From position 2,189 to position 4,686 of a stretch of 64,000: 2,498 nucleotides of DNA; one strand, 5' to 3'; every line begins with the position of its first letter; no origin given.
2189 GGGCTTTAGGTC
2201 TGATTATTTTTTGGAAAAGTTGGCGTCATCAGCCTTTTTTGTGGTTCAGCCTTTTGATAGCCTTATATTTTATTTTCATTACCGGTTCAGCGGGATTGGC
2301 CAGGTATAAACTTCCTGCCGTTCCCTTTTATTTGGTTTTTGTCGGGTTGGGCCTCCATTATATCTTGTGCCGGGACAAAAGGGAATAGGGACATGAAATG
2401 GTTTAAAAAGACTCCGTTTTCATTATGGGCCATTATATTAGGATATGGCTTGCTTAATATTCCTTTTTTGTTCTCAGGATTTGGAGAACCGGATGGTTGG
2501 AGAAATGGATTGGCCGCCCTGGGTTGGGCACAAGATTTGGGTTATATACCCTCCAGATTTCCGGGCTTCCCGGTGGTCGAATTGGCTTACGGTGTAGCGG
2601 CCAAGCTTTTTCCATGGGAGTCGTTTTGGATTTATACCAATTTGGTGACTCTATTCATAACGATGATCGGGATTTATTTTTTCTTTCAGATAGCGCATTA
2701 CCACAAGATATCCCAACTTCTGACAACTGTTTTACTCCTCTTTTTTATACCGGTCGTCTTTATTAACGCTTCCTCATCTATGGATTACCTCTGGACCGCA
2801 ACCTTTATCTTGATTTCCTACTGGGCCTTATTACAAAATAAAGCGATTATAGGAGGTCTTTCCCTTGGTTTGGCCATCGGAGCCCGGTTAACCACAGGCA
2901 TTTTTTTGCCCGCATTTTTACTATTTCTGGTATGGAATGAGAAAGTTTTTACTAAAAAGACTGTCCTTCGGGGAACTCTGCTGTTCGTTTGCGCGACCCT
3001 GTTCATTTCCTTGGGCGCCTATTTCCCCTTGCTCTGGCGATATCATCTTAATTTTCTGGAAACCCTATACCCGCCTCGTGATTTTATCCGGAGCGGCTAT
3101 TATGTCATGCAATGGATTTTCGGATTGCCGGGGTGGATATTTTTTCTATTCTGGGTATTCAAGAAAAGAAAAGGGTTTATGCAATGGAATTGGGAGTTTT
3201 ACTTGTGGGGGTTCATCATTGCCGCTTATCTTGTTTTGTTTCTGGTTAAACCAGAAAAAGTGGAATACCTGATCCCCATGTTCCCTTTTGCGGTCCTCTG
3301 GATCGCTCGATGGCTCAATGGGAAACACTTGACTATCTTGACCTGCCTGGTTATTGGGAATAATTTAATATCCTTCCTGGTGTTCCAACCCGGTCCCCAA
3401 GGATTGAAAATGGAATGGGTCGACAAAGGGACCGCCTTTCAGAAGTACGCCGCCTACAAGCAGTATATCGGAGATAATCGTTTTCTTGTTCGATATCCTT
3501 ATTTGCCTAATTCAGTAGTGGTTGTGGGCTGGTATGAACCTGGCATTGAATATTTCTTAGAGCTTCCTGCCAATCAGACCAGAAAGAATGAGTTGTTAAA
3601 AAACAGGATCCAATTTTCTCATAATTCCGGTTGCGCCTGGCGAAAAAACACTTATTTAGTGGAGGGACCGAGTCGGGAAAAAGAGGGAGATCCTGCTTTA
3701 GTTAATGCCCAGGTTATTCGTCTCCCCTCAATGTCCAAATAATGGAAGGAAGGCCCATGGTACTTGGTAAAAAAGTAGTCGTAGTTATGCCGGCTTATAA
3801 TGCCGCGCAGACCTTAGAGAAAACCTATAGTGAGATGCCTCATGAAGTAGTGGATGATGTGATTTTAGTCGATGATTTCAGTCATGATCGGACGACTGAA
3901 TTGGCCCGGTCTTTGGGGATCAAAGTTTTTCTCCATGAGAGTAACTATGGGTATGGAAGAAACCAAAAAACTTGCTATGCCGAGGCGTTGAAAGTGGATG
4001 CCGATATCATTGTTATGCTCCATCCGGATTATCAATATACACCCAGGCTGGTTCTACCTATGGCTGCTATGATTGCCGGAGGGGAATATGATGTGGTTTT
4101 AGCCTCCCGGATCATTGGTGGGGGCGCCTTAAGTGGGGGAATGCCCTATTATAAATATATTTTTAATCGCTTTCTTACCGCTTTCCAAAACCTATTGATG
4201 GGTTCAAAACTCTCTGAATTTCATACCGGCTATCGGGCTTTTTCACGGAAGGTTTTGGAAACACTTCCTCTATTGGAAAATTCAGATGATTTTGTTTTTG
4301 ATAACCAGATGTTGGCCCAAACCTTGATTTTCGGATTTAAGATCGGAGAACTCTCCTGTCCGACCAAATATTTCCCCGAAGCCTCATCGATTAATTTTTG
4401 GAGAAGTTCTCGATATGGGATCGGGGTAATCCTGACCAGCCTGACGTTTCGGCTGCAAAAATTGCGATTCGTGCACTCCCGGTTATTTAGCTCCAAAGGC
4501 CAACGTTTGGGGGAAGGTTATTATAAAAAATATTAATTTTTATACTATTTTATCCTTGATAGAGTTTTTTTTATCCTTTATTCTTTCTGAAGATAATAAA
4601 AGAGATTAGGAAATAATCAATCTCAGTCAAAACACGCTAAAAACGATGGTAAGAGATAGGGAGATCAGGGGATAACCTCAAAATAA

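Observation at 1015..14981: Arn/Gtr-like lipid-carrier aminosugar modification cluster with three GT-C membrane transferases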

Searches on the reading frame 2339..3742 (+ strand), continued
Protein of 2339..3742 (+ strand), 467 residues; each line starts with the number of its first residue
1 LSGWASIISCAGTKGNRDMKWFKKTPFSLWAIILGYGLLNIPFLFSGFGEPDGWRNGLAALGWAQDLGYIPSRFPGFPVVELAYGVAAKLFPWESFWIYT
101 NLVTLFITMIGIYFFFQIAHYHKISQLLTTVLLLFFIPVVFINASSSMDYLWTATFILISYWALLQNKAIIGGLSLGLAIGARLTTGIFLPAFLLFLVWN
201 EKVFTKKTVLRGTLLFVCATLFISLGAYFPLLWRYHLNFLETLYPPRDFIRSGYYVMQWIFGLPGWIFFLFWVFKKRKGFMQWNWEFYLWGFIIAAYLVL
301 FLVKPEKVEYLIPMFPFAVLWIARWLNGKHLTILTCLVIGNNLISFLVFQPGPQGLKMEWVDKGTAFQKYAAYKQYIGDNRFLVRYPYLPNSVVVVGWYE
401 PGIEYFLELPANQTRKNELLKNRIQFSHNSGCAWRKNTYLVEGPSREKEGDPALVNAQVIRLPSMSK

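Call 49: find_encoding_contigs(protein=P0012, flank=10000, max_places=1)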
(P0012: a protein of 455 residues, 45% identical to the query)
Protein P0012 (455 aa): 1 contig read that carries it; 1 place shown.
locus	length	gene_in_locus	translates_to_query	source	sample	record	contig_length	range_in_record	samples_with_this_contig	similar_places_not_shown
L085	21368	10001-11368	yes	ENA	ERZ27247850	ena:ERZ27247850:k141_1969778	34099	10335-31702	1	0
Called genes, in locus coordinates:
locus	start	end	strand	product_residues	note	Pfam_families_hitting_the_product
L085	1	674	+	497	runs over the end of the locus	-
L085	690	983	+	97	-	-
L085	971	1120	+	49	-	-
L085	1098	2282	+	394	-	PF13439:Glyco_transf_4, PF13579:Glyco_trans_4_4, PF20706:GT4-conflict, PF00534:Glycos_transf_1, PF13692:Glyco_trans_1_4, PF13524:Glyco_trans_1_2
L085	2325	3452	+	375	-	PF13477:Glyco_trans_4_2 (weak), PF13439:Glyco_transf_4, PF13579:Glyco_trans_4_4, PF00534:Glycos_transf_1, PF13692:Glyco_trans_1_4, PF13524:Glyco_trans_1_2 (weak)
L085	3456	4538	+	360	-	PF13439:Glyco_transf_4 (weak), PF13579:Glyco_trans_4_4 (weak), PF20706:GT4-conflict (weak), PF00534:Glycos_transf_1, PF13692:Glyco_trans_1_4, PF13524:Glyco_trans_1_2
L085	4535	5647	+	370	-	PF13480:Acetyltransf_6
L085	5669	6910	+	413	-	PF13439:Glyco_transf_4, PF13579:Glyco_trans_4_4, PF00534:Glycos_transf_1, PF13692:Glyco_trans_1_4, PF13524:Glyco_trans_1_2 (weak)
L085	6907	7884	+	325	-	PF13489:Methyltransf_23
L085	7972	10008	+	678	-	PF16889:Hepar_II_III_N, PF07940:Hepar_II_III_C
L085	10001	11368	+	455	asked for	-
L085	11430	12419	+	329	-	PF01073:3Beta_HSD, PF01370:Epimerase, PF02719:Polysacc_synt_2, PF04321:RmlD_sub_bind, PF05368:NmrA, PF07993:NAD_binding_4, PF16363:GDP_Man_Dehyd, PF13460:NAD_binding_10, +1 more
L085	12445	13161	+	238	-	PF00483:NTP_transferase, PF12804:NTP_transf_3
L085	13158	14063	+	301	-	PF01370:Epimerase, PF04321:RmlD_sub_bind (weak), PF16363:GDP_Man_Dehyd, PF02719:Polysacc_synt_2 (weak)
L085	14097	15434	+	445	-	PF13649:Methyltransf_25, PF13847:Methyltransf_31 (weak), PF08241:Methyltransf_11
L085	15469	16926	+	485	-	-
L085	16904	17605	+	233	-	PF13489:Methyltransf_23, PF01209:Ubie_methyltran (weak), PF13847:Methyltransf_31, PF08241:Methyltransf_11, PF08242:Methyltransf_12, PF13649:Methyltransf_25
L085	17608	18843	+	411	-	-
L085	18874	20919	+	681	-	-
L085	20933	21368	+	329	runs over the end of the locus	PF01757:Acyl_transf_3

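Call 50: find_encoding_contigs(protein=P0017, flank=10000, max_places=1)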
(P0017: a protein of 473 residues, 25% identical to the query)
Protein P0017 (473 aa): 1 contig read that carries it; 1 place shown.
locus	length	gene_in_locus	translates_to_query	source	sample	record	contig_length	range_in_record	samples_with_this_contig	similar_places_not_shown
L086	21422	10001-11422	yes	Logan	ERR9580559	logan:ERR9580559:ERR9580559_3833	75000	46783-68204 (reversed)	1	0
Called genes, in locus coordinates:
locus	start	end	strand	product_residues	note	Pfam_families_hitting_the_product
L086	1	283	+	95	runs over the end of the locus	-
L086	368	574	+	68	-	PF11127:YgaP-like_TM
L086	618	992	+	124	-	PF00085:Thioredoxin, PF13098:Thioredoxin_2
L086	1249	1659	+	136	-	PF00581:Rhodanese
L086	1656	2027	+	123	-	PF00581:Rhodanese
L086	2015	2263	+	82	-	-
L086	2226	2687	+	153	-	PF02566:OsmC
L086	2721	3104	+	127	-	PF03625:DUF302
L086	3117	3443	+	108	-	PF00581:Rhodanese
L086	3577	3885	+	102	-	PF00829:Ribosomal_L21p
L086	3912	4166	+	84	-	PF01016:Ribosomal_L27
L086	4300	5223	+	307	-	PF00056:Ldh_1_N, PF02866:Ldh_1_C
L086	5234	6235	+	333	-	-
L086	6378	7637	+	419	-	-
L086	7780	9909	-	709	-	PF10459:Peptidase_S46, PF00089:Trypsin (faint), PF13365:Trypsin_2 (faint)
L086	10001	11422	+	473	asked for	-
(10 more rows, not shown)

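Call 73: find_related_loci(query=A3, collection=metagenome_contigs, flank=10000)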
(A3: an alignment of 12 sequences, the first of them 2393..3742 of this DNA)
Query A3 (449 aa) in metagenome_contigs; peptide patterns used: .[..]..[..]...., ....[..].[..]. (x = any residue, [..] = any of these).
91 stretches matched a pattern; 10 encode a relative of the query (tblastn E <= 1e-3); 10 distinct loci.
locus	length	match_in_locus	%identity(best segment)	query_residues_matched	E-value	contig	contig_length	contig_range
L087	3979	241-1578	66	1-446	0e+0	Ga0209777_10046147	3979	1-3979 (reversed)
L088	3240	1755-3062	52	11-446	4e-154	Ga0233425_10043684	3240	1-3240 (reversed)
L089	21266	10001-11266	51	11-434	2e-139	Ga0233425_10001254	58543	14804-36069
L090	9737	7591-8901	50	10-449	2e-129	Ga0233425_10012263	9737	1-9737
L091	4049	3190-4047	63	11-296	8e-116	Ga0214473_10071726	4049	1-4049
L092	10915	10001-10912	54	18-321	2e-98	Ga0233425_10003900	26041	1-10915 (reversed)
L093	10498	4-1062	43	97-446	2e-86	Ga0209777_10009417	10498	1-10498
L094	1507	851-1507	53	11-229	2e-75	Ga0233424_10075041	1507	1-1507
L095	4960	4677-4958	51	1-94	1e-24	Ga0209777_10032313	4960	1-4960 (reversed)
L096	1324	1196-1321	57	10-51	8e-8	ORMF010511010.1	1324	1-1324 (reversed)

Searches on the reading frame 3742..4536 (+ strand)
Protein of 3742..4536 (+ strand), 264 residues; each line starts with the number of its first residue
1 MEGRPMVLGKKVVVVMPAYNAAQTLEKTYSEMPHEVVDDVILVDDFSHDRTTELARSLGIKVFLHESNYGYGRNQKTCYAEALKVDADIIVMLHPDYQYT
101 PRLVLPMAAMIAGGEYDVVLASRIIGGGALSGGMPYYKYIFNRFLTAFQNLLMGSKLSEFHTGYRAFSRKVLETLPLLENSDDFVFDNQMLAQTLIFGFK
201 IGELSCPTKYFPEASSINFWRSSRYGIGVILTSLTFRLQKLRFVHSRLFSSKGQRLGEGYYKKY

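Call 3: search_protein_families(library=pfam, proteins=[window:3742-4536:+], max_evalue=0.01)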
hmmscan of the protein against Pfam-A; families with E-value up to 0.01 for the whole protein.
window:3742-4536:+ (264 aa): 1 family
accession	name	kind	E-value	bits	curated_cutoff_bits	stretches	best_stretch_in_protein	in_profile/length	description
PF00535.33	Glycos_transf_2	-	6.6e-20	72.1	23.3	1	14-174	2-166/168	Glycosyl transferase family 2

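Call 5: search_protein_families(library=ncbifam, proteins=[window:3742-4536:+], max_evalue=0.01)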
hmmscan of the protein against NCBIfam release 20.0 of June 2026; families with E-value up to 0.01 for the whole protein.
window:3742-4536:+ (264 aa): 10 families
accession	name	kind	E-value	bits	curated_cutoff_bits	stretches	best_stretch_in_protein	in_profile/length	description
TIGR04182.1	glyco_TIGR04182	equivalog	1.9e-17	63.6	325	1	11-180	1-164/293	S-layer glycoprotein N-glycosyltransferase AglJ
NF058614.1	PPMAGASynPpgS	equivalog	1.4e-15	57.4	370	1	12-179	2-169/226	polyprenyl-phospho-N-acetylgalactosaminyl synthase PpgS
NF041391.1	DPhHxTase_Halo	equivalog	1.9e-14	53.2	375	1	16-203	1-178/213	dolichyl-phosphate hexose transferase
NF047588.1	GlcsyltransPgfSStrep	equivalog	2.4e-10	40.2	500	1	11-184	2-176/308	glycosyltransferase PgfS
TIGR04283.1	glyco_like_mftF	equivalog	5.3e-08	32.7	182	1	14-111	3-97/221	TIGR04283 family arsenosugar biosynthesis glycosyltransferase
NF010496.0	PRK13915.1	equivalog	3.3e-07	29.7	262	1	9-67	30-93/307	glucosyl-3-phosphoglycerate synthase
NF007986.1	PRK10714.1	equivalog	1.9e-05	23.9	529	1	10-174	6-171/316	undecaprenyl-phosphate 4-deoxy-4-formamido-L-arabinose transferase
NF041875.1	EPS_EpsD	equivalog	0.00021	20.8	370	1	13-171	2-166/325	exopolysaccharide biosynthesis glycosyltransferase EpsD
TIGR03469.1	HpnB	hypoth_equivalog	0.0017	17.5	379.25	1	11-59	45-96/386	hopene-associated glycosyltransferase HpnB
NF047683.1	TeichurnBiosyTuaG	equivalog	0.0052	16.5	400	1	10-56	6-54/252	teichuronic acid biosynthesis protein TuaG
